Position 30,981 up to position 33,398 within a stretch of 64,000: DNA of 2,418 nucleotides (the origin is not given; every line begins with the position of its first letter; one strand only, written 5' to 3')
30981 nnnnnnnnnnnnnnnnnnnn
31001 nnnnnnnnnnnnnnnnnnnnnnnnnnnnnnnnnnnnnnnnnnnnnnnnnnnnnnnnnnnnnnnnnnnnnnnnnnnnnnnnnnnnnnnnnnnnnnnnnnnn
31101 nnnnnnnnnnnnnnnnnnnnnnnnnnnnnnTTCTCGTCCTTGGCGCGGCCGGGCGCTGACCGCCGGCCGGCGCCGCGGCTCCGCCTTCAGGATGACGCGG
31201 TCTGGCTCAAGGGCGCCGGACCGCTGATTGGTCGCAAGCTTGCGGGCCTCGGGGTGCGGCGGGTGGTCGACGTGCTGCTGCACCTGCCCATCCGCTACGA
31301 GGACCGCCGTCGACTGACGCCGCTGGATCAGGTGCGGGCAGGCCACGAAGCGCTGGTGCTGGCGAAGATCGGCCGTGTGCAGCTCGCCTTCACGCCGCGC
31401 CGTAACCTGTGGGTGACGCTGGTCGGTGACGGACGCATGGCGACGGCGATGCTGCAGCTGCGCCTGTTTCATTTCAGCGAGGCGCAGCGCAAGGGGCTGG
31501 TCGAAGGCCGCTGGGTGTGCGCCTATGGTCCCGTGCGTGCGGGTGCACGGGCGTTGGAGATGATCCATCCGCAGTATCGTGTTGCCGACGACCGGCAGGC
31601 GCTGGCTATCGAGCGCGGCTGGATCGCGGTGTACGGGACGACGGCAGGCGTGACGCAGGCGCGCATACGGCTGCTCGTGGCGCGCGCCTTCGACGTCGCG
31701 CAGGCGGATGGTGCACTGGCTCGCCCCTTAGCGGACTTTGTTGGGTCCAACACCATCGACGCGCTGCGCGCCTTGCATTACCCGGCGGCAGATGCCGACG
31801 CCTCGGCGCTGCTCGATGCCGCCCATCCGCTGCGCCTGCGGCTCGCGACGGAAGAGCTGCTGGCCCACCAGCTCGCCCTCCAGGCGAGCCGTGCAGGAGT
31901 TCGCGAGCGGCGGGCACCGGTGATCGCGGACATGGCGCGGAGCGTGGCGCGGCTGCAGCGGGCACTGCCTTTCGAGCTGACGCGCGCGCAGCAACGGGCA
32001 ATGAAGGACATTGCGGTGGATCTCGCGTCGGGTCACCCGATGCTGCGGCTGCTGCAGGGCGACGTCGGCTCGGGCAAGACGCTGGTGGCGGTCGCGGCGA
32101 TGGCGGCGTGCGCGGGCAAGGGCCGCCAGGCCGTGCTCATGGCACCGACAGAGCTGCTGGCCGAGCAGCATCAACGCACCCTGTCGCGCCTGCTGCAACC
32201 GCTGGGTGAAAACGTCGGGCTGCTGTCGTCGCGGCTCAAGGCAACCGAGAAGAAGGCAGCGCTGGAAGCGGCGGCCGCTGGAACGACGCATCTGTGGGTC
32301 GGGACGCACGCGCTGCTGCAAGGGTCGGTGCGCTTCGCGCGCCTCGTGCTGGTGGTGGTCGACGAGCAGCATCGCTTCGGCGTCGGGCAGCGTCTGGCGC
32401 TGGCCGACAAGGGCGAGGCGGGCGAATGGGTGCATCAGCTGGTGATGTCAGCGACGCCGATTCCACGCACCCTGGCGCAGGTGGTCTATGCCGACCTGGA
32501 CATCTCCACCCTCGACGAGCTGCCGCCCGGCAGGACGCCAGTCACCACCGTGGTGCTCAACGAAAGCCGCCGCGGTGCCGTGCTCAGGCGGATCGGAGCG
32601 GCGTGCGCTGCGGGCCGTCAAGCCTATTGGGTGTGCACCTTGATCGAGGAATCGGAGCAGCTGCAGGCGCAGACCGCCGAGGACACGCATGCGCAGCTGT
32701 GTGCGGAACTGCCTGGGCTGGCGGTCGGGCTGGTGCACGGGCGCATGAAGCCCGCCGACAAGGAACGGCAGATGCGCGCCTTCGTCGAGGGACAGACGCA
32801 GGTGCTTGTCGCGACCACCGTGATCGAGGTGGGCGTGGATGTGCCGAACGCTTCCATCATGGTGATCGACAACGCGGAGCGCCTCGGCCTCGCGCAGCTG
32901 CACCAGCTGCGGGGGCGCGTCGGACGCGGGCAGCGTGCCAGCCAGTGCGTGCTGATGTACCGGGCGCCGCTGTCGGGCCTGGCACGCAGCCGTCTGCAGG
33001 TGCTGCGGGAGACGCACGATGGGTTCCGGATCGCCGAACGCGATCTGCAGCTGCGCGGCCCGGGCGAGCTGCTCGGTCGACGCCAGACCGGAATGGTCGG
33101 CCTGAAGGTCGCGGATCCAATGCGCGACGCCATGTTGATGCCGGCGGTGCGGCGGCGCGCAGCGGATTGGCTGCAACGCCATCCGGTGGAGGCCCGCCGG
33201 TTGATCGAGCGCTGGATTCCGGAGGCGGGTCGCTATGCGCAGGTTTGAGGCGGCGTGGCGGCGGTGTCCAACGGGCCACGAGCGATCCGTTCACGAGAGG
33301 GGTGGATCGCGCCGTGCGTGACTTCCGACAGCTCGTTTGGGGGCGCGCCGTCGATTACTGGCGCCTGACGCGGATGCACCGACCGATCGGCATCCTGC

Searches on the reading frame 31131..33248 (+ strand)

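Call 62: search_protein_families(library=pfam, proteins=[window:31131-33248:+], max_evalue=0.001)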
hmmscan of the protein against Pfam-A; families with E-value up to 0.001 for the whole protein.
window:31131-33248:+ (705 aa): 9 families
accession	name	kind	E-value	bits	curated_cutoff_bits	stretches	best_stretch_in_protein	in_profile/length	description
PF00270.35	DEAD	-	1.3e-21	77.5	26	1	284-450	1-166/167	DEAD/DEAH box helicase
PF00271.37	Helicase_C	-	1.3e-18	67.7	23.5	1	515-599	27-108/110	Helicase conserved C-terminal domain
PF19833.4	RecG_dom3_C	-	4.5e-12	46.3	26.8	1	628-685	1-59/87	ATP-dependent DNA helicase RecG, domain 3, C-terminal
PF17191.10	RecG_wedge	-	5.8e-11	42.7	23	1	25-185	4-157/162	RecG wedge domain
PF04851.21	ResIII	-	1.2e-09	38.7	22.5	1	281-443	2-162/164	Type III restriction enzyme, res subunit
PF22590.2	Cas3-like_C_2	-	1.1e-06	29.4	27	1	496-601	3-105/106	CRISPR-associated nuclease/helicase Cas3, C-terminal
PF07517.20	SecA_DEAD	-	2.9e-06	27.2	24.6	1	311-380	98-167/290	SecA DEAD-like domain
PF13604.12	AAA_30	-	6.7e-05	23.2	27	1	283-426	2-110/191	AAA domain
PF13401.12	AAA_22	-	0.00017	22.3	27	0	307-420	9-97/130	AAA domain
